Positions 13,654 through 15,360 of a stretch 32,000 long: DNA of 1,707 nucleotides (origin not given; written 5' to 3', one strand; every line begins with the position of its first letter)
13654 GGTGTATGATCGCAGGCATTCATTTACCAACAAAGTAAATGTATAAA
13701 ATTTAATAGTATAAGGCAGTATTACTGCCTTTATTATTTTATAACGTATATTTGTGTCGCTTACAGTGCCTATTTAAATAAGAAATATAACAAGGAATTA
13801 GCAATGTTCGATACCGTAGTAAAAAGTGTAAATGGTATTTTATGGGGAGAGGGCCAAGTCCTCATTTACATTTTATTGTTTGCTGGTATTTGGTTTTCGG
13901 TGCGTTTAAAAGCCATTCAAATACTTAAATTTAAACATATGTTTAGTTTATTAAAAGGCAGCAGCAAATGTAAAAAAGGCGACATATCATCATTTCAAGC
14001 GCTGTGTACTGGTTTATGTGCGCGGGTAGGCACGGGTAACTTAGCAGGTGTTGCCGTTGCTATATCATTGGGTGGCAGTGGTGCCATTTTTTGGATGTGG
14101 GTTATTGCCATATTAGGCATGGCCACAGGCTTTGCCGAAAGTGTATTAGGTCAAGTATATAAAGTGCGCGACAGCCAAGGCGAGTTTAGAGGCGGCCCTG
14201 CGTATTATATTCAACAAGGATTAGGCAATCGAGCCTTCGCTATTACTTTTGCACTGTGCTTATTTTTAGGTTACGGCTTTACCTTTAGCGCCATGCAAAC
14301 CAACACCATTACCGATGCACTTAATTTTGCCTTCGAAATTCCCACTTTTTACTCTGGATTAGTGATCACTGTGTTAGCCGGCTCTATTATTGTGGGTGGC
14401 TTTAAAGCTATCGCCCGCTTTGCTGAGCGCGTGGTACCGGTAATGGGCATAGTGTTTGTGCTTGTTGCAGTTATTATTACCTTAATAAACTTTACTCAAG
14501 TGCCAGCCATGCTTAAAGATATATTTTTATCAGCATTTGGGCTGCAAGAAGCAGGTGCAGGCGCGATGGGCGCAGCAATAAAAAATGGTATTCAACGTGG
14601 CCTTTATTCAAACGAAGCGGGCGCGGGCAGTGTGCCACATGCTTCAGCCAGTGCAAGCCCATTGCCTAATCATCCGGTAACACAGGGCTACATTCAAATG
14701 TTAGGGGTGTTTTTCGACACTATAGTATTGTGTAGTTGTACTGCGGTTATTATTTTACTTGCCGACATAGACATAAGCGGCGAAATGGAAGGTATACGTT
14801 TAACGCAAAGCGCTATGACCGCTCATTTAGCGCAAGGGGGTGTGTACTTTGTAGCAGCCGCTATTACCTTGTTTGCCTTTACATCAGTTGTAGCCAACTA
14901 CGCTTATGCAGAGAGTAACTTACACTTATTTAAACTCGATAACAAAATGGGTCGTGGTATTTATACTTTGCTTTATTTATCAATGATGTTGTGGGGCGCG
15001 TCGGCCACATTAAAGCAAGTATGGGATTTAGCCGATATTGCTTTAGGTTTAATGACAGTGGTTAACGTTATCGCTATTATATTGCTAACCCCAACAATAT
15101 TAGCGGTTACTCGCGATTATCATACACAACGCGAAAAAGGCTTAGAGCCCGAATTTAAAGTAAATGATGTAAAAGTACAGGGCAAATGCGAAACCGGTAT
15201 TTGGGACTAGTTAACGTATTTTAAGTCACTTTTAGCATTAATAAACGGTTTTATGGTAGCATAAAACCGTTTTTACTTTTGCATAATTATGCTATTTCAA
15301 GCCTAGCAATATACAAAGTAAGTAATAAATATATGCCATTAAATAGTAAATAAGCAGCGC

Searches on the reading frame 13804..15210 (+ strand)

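Call 7: search_protein_families(library=pfam, proteins=[window:13804-15210:+])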
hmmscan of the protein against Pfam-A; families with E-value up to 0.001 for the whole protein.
window:13804-15210:+ (468 aa): 1 family
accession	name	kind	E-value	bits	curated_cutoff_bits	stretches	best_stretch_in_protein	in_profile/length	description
PF01235.23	Na_Ala_symp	-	5.5e-150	500.4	24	1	52-451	4-392/392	Sodium:alanine symporter family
